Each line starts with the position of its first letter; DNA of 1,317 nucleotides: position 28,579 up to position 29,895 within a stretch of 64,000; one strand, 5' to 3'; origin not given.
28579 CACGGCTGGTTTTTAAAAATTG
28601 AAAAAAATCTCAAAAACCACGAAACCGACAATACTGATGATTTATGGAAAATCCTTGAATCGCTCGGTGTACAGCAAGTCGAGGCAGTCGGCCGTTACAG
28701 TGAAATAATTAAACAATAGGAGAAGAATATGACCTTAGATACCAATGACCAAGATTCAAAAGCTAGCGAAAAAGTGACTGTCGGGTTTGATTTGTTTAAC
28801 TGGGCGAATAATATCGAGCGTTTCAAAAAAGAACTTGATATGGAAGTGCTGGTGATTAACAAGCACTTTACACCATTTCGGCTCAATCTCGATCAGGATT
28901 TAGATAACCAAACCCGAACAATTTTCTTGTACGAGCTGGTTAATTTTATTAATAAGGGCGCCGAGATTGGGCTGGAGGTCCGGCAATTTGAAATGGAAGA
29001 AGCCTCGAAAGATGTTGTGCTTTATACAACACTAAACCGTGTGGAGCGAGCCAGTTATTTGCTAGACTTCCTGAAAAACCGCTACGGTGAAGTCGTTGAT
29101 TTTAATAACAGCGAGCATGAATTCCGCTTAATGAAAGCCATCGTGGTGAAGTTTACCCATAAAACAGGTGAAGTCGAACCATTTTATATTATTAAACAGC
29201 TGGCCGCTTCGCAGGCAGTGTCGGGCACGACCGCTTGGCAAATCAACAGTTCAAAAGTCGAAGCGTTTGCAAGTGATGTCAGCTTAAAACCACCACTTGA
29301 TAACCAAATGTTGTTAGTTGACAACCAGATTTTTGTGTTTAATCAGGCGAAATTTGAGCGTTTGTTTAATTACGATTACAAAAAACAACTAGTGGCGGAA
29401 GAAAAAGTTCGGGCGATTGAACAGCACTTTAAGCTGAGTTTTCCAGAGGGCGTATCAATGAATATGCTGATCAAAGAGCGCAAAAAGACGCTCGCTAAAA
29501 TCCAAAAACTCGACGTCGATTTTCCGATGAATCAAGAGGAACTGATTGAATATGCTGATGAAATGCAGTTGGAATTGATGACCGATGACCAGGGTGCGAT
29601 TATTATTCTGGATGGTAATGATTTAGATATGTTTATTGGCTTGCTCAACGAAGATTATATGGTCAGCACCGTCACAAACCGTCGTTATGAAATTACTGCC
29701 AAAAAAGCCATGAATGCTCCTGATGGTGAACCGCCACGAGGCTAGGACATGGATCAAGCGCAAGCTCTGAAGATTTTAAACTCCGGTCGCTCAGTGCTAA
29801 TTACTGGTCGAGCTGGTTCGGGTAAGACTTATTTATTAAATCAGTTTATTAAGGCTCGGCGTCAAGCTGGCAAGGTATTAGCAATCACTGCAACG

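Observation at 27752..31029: Tightly coupled operon RNase HI / degenerate CYTH / orphan possibly KwaB-like protein / Pif1 helicase: candidate nucleic-acid surveillance or defence module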

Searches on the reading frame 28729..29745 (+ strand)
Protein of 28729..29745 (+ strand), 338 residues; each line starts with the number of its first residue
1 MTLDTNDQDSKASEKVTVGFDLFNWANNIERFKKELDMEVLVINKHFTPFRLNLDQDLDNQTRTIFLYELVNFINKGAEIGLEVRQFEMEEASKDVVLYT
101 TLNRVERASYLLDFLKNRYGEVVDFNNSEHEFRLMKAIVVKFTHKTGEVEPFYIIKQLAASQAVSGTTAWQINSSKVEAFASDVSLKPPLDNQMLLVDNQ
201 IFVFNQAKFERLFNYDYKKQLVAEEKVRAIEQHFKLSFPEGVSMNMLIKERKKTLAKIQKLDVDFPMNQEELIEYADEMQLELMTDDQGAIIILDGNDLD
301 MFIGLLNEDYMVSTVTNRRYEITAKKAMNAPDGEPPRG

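Call 4: search_protein_families(library=pfam, proteins=[window:28729-29745:+], max_evalue=1)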
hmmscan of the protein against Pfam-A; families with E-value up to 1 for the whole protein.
window:28729-29745:+ (338 aa): 2 families
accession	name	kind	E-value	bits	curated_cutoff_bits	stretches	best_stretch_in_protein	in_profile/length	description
PF16162.10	KwaB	-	3.7e-08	34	26.3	1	136-316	5-186/186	Kiwa protein KwaB-like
PF13271.11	DUF4062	-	0.009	16.6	24.7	1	78-128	23-73/82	Domain of unknown function (DUF4062)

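Call 5: search_protein_families(library=padloc, proteins=[window:28729-29745:+], max_evalue=1)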
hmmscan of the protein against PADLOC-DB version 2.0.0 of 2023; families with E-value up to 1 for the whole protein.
window:28729-29745:+ (338 aa): 4 families
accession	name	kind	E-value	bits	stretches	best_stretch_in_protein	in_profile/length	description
PDLC00233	KwaB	-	4.6e-08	30.6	1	34-329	18-315/320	DUF4868 domain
PDLC00230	KwaB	-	4.9e-07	27.5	1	193-329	178-317/322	DUF4868 domain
PDLC00223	KwaB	-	6.9e-06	23.4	1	33-327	32-333/339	DUF4868 domain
PDLC00235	KwaB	-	0.00092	16.8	1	120-329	102-311/312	DUF4868 domain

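Call 6: search_protein_families(library=ncbifam, proteins=[window:28729-29745:+], max_evalue=1)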
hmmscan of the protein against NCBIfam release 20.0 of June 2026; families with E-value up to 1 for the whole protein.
window:28729-29745:+ (338 aa): 2 families
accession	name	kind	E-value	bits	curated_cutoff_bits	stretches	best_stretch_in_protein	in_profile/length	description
NF041623.1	KwaB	equivalog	8.6e-12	44.9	200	1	33-326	11-306/306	anti-phage protein KwaB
NF047841.1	HLGFF_fam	equivalog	0.055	14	60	1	150-205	45-100/106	HLGFF motif protein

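Call 8: search_solved_structures(query=window:28729-29745:+, max_evalue=10, show_alignments=2)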
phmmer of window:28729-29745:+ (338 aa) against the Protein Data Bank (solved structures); distinct sequences matched with E-value up to 10: 0.

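Call 9: find_homologous_proteins(query=window:28729-29745:+, max_evalue=0.001)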
Query window:28729-29745:+ (338 aa): 1653 proteins with E <= 0.001 among 2639 candidates; the best 120 are listed.
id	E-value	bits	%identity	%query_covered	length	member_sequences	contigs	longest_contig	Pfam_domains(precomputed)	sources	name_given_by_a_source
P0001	4.1e-206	701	94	100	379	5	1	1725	PF16162.11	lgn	-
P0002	8.7e-206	700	91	100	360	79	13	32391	PF16162.11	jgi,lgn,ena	jgi:hypothetical protein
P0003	3.8e-194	662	90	99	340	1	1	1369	PF16162.11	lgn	-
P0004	2.0e-191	653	88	99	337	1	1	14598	PF16162.11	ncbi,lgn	-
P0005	1.3e-190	650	88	99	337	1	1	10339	PF16162.11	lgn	-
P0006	1.5e-185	634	87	96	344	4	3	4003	PF16162.11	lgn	-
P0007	2.5e-174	597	80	98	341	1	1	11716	PF16162.11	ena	-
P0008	5.4e-146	504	68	98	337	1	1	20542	PF16162.11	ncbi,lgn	-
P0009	5.5e-146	504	69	96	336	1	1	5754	PF16162.11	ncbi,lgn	-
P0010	5.1e-145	501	67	100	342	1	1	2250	PF16162.11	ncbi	-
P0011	1.6e-144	499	66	99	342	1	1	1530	PF16162.11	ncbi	-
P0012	5.1e-139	481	65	99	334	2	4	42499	PF16162.11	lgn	-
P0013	1.0e-129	450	64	94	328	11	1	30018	PF16162.11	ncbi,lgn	-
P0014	2.8e-128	446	62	94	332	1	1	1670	PF16162.11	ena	-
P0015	1.0e-126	441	61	95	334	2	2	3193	PF16162.11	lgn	-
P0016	5.4e-124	432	60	97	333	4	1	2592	PF16162.11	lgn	-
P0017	2.9e-120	419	58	97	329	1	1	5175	PF16162.11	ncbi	-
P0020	1.2e-115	404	57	95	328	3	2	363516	-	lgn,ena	-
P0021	1.9e-115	404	56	96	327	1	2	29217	PF16162.11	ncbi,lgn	-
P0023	3.5e-114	399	55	94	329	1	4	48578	PF16162.11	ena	-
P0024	4.1e-114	399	56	94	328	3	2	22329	PF16162.11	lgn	-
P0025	6.1e-114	399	53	94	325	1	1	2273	PF16162.11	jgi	-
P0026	6.6e-113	395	53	94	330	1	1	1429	PF16162.11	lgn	-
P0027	7.9e-113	395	53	94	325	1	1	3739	PF16162.11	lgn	-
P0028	9.1e-113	395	53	94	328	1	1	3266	PF16162.11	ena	-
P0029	3.0e-112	393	53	94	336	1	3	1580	PF16162.11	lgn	-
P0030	3.4e-112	393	52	94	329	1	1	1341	PF16162.11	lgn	-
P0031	4.2e-112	393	54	94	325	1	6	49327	PF16162.11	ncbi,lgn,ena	-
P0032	5.2e-112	392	53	94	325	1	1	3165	PF16162.11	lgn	-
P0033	6.3e-112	392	55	94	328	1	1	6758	PF16162.11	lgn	-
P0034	6.7e-112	392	53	94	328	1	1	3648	PF16162.11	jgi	-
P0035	7.0e-112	392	52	94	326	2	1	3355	PF16162.11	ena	-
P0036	7.5e-112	392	52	94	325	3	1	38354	PF16162.11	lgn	-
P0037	9.3e-112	391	53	94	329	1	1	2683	PF16162.11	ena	-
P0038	1.0e-111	391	52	94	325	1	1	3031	PF16162.11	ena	-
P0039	1.1e-111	391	52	96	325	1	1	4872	PF16162.11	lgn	-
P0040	1.2e-111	391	53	94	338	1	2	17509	PF16162.11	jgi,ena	-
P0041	1.7e-111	391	52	96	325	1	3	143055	PF16162.11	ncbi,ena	-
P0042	1.7e-111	391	52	96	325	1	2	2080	PF16162.11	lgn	-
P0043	2.6e-111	390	52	94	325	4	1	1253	PF16162.11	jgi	-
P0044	2.7e-111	390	52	94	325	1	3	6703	PF16162.11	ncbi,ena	-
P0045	3.7e-111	389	52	94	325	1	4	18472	PF16162.11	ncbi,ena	-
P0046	4.3e-111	389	52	96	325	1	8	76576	PF16162.11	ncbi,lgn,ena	-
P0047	4.4e-111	389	53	94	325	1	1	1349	PF16162.11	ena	-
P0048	4.5e-111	389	53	94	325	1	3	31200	PF16162.11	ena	-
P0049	4.5e-111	389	52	96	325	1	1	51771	PF16162.11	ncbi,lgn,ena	-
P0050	4.5e-111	389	52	96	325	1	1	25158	PF16162.11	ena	-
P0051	4.6e-111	389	51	96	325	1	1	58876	PF16162.11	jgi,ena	-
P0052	5.1e-111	389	52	94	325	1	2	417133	PF16162.11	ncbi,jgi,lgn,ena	ncbi:MAG: Kiwa anti-phage protein KwaB-like domain-containing protein [Candidatus Saccharibacteria b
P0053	5.3e-111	389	52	94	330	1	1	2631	PF16162.11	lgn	-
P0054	6.0e-111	389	52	94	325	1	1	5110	PF16162.11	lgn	-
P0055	6.1e-111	389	53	94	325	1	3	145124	PF16162.11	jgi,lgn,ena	-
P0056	6.1e-111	389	53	94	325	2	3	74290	PF16162.11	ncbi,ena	-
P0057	6.3e-111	389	52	96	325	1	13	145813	PF16162.11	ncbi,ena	-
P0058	6.4e-111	389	53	94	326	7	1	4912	PF16162.11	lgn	-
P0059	7.7e-111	388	53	94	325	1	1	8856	PF16162.11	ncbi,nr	ncbi:MAG TPA: Kiwa anti-phage protein KwaB-like domain-containing protein [Candidatus Saccharimonada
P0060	7.7e-111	388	52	94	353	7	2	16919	PF16162.11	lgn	-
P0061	8.2e-111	388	51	94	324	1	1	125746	PF16162.11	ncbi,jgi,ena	ncbi:MAG: Kiwa anti-phage protein KwaB-like domain-containing protein [Candidatus Saccharibacteria b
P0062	1.0e-110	388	52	94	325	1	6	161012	PF16162.11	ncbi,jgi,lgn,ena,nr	ncbi:hypothetical protein CVV43_01380 [Candidatus Saccharibacteria bacterium HGW-Saccharibacteria-1]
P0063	2.7e-110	387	51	96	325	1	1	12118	PF16162.11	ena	-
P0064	2.9e-110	387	52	94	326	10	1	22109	PF16162.11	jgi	jgi:hypothetical protein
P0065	3.4e-110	386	52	96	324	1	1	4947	PF16162.11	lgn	-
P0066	3.5e-110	386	52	94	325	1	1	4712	PF16162.11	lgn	-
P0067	3.5e-110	386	52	96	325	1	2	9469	PF16162.11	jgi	jgi:hypothetical protein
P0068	4.8e-110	386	52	96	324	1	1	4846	PF16162.11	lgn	-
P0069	5.2e-110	386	52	94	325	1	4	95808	PF16162.11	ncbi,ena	-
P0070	5.4e-110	386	51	98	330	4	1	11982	PF16162.11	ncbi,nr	ncbi:DUF4868 domain-containing protein [Candidatus Saccharibacteria bacterium]|nr:DUF4868 domain-con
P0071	5.5e-110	386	51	97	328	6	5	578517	PF16162.11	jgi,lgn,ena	-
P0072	5.5e-110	386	53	94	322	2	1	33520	PF16162.11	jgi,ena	-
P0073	1.1e-109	385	52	94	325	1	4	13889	PF16162.11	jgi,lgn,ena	-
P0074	1.1e-109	385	52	94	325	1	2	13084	PF16162.11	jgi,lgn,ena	-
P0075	1.2e-109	385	52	94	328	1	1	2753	PF16162.11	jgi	jgi:hypothetical protein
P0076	1.2e-109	384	52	94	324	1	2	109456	PF16162.11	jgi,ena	-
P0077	1.2e-109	384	51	94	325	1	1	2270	PF16162.11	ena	-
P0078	1.4e-109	384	51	96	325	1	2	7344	PF16162.11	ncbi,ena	-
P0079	1.4e-109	384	52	94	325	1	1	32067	PF16162.11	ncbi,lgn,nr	ncbi:MAG: hypothetical protein PWQ10_161 [Patescibacteria group bacterium]|nr:hypothetical protein [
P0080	1.5e-109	384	51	94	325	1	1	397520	PF16162.11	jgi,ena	-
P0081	1.5e-109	384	52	94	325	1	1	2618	PF16162.11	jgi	jgi:hypothetical protein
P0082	1.6e-109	384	52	94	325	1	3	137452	PF16162.11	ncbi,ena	-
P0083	2.2e-109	384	51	94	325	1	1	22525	PF16162.11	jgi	-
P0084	3.0e-109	383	50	99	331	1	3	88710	PF16162.11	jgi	jgi:hypothetical protein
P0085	3.3e-109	383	51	94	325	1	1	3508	PF16162.11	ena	-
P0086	3.9e-109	383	50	96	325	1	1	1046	PF16162.11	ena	-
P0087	4.2e-109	383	52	94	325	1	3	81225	PF16162.11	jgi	jgi:hypothetical protein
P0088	4.3e-109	383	51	94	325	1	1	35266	PF16162.11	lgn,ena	-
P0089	4.3e-109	383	53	94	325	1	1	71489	PF16162.11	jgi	jgi:hypothetical protein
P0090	4.7e-109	383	53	94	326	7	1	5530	PF16162.11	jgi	jgi:hypothetical protein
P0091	5.9e-109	382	52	94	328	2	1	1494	PF16162.11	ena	-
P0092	6.8e-109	382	51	94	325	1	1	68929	PF16162.11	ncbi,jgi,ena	ncbi:MAG: Kiwa anti-phage protein KwaB-like domain-containing protein [Candidatus Saccharibacteria b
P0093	7.2e-109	382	52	94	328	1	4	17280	PF16162.11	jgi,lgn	jgi:hypothetical protein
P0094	8.1e-109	382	51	96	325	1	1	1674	PF16162.11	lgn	-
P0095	9.7e-109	381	50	94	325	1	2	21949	PF16162.11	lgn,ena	-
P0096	1.0e-108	381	51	94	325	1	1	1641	PF16162.11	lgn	-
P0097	1.0e-108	381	50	98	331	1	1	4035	PF16162.11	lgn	-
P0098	1.3e-108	381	51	94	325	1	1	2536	PF16162.11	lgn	-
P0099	1.7e-108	381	51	94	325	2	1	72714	PF16162.11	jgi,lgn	-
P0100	1.7e-108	381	52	94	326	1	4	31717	PF16162.11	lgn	-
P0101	1.7e-108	381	51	94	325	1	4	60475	PF16162.11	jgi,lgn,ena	-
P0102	1.7e-108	381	52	94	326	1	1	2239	PF16162.11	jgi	-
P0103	1.8e-108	381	52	94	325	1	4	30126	PF16162.11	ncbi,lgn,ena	-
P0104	1.8e-108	381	50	96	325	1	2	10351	PF16162.11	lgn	-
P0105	2.1e-108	380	52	94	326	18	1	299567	PF16162.11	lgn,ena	-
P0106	2.1e-108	380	51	96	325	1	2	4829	PF16162.11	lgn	-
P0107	2.5e-108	380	52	94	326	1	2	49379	PF16162.11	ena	-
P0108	3.1e-108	380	51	94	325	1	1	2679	PF16162.11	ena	-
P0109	3.1e-108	380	51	94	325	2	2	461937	PF16162.11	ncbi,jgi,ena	jgi:hypothetical protein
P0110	3.1e-108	380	51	94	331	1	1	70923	PF16162.11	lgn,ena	-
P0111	3.3e-108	380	52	94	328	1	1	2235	PF16162.11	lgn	-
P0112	3.8e-108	380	50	96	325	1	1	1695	PF16162.11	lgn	-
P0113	4.5e-108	379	52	94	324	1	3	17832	PF16162.11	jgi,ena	-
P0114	4.7e-108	379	51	94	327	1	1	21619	PF16162.11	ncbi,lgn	-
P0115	5.0e-108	379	52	94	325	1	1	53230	PF16162.11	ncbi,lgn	-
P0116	5.9e-108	379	51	96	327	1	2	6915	PF16162.11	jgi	jgi:hypothetical protein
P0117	6.9e-108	379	50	96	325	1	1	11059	PF16162.11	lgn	-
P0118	7.4e-108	379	51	96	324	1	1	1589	PF16162.11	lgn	-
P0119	8.8e-108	378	49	99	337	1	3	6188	PF16162.11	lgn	-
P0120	9.1e-108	378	50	94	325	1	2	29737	PF16162.11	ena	-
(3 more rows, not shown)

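Call 10: find_encoding_contigs(protein=P0052, flank=6000, max_places=2)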
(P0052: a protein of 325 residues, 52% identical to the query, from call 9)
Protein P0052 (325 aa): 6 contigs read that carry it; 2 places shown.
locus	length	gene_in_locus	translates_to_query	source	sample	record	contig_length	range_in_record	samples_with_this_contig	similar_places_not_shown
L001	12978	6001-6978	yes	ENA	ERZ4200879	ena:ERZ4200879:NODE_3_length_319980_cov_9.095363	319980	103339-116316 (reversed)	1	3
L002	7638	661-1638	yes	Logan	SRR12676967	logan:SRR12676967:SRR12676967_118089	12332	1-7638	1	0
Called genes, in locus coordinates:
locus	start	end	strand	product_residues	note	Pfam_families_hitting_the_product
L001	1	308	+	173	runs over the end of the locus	-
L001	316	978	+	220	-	-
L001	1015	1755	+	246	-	PF02518:HATPase_c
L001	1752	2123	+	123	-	PF00072:Response_reg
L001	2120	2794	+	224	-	PF11967:RecO_N, PF02565:RecO_C (weak)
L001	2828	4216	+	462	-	PF00587:tRNA-synt_2b, PF03129:HGTP_anticodon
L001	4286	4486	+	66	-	PF00696:AA_kinase (weak)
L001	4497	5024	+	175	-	PF00696:AA_kinase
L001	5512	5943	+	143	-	PF00075:RNase_H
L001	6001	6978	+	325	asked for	PF16162:KwaB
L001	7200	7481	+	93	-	-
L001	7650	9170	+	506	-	PF05970:PIF1, PF13245:AAA_19, PF13401:AAA_22 (weak), PF13604:AAA_30, PF21530:Pif1_2B_dom (faint)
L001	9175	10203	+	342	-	-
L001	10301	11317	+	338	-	PF01933:CofD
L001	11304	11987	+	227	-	-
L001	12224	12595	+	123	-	PF02381:MraZ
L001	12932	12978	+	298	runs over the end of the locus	PF01795:Methyltransf_5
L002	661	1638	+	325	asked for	PF16162:KwaB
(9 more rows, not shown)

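Call 11: find_encoding_contigs(protein=P0020, flank=6000, max_places=2)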
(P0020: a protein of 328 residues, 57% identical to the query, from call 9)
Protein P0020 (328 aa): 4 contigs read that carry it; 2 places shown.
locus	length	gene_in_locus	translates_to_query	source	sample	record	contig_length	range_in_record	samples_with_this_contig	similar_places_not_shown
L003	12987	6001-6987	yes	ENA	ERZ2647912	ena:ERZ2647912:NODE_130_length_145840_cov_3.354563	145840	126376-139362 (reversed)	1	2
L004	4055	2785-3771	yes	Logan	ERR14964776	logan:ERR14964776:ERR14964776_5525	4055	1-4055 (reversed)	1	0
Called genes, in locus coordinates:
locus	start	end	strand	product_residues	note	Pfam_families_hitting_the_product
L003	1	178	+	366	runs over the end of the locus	PF03462:PCRF, PF00472:RF-1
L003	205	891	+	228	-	PF00005:ABC_tran, PF02463:SMC_N (faint), PF13401:AAA_22 (faint), PF13304:AAA_21 (weak)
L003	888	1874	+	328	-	PF18075:FtsX_ECD, PF02687:FtsX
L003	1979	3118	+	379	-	PF05257:CHAP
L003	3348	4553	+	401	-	PF22694:CtpB_N-like (faint), PF00595:PDZ (weak), PF13180:PDZ_2, PF17820:PDZ_6, PF03572:Peptidase_S41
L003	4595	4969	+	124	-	PF00072:Response_reg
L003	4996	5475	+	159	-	PF00075:RNase_H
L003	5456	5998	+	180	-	-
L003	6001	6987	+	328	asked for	-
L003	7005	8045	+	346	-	PF01933:CofD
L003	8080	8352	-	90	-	PF01016:Ribosomal_L27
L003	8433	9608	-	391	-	PF01555:N6_N4_Mtase (weak), PF01170:UPF0020, PF13847:Methyltransf_31, PF13649:Methyltransf_25 (weak)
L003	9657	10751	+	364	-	PF13742:tRNA_anti_2, PF01336:tRNA_anti-codon, PF02601:Exonuc_VII_L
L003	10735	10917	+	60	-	PF02609:Exonuc_VII_S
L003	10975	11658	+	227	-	-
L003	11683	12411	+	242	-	PF13581:HATPase_c_2 (faint), PF02518:HATPase_c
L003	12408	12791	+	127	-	PF00072:Response_reg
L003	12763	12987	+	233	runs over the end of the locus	PF11967:RecO_N, PF02565:RecO_C (weak)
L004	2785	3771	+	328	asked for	-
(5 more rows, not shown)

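Call 12: find_encoding_contigs(protein=P0071, flank=6000, max_places=2)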
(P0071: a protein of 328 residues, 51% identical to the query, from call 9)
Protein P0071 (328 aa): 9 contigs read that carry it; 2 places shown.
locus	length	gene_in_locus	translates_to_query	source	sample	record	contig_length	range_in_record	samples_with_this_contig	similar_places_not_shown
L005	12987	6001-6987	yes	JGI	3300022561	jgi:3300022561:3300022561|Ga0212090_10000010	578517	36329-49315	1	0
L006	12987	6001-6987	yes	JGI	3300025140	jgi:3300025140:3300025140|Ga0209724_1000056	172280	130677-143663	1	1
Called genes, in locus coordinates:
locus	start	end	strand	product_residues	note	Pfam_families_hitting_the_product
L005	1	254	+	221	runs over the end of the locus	-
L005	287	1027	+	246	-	PF02518:HATPase_c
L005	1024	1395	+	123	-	PF00072:Response_reg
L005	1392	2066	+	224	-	PF11967:RecO_N, PF02565:RecO_C (faint)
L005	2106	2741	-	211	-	-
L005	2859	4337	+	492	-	PF00587:tRNA-synt_2b, PF03129:HGTP_anticodon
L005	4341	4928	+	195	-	-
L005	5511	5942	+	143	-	PF00075:RNase_H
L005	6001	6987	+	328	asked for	PF16162:KwaB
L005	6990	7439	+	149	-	-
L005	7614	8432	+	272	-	PF07963:N_methyl (weak)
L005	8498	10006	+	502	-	PF05970:PIF1, PF13245:AAA_19, PF13401:AAA_22 (weak), PF13604:AAA_30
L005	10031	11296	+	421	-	PF00232:Glyco_hydro_1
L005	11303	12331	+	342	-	PF01933:CofD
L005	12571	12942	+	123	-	PF02381:MraZ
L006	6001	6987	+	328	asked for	PF16162:KwaB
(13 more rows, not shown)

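Call 17: find_related_loci(query=A1, collection=genome_contigs, flank=8000)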
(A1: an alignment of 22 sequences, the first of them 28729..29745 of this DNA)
Query A1 (338 aa) in genome_contigs; peptide patterns used: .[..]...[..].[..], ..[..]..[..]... (x = any residue, [..] = any of these).
352 stretches matched a pattern; 281 encode a relative of the query (tblastn E <= 1e-3); the best 80 are kept; 80 distinct loci.
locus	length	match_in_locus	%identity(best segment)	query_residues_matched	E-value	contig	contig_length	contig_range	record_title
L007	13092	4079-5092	100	1-338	0e+0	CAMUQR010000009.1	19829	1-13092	MAG TPA_asm: uncultured Candidatus Saccharibacteria bacterium isolate SRR8786267_bin.10_metaWRAP_v1.3_MAG genome assembl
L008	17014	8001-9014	99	1-338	0e+0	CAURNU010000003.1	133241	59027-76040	MAG TPA_asm: uncultured Candidatus Saccharibacteria bacterium isolate ERR9968933_bin.9_MetaWRAP_v1.3_MAG genome assembly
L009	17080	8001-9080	90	1-338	0e+0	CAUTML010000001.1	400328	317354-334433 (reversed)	MAG TPA_asm: uncultured Candidatus Saccharibacteria bacterium isolate ERR10228860_bin.46_MetaWRAP_v1.3_MAG genome assemb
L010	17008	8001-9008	86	2-338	0e+0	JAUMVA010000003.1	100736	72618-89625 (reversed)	MAG: Candidatus Saccharibacteria bacterium isolate S12M_Sa_8 NODE_36_length_100736_cov_13.009376, whole genome shotgun s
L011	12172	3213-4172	64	21-338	9e-138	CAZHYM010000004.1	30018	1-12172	MAG TPA_asm: uncultured Candidatus Saccharibacteria bacterium isolate SRP192927_co1_1106 genome assembly, contig: NODE_2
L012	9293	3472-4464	60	11-338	4e-134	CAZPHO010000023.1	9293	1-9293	MAG TPA_asm: uncultured Candidatus Saccharibacteria bacterium isolate SRP294416_co3_370 genome assembly, contig: NODE_15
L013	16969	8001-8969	57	14-338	9e-125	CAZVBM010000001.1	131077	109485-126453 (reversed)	MAG TPA_asm: uncultured Candidatus Saccharibacteria bacterium isolate binchicken_co117_408 genome assembly, contig: NODE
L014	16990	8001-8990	54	3-338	3e-121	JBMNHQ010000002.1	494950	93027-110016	MAG: Candidatus Nanosyncoccaceae bacterium isolate SBF912LR0HQ0041 contig_61910, whole genome shotgun sequence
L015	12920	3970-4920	54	21-338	4e-118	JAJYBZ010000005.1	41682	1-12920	MAG: bacterium isolate BP9.bin16 NODE_1433_length_41682_cov_29.116472, whole genome shotgun sequence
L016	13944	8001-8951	53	21-338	4e-118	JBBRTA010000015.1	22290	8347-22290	MAG: Candidatus Saccharimonadales bacterium isolate La2_metabat2.168 La2_metabat2.168_K_21277L22290_cov_18.7089, whole g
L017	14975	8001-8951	53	21-338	2e-117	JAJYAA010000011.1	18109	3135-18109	MAG: bacterium isolate BP8.bin114 NODE_4262_length_18109_cov_1.502614, whole genome shotgun sequence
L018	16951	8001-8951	52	21-338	1e-116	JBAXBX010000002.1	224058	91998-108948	MAG: Candidatus Saccharibacteria bacterium isolate ELA178 MAG178_2, whole genome shotgun sequence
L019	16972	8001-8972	52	14-338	1e-116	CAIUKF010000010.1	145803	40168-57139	uncultured bacterium isolate MJ110802A_bin-329 genome assembly, contig: bin-329:10/18, whole genome shotgun sequence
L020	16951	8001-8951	52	21-338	1e-116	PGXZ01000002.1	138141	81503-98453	MAG: Candidatus Saccharibacteria bacterium HGW-Saccharibacteria-1 bjp_ig2103_scaffold_173, whole genome shotgun sequence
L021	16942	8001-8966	56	15-338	1e-122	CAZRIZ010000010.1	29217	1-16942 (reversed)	MAG TPA_asm: uncultured Candidatus Saccharibacteria bacterium isolate SRP294416_co3_712 genome assembly, contig: NODE_20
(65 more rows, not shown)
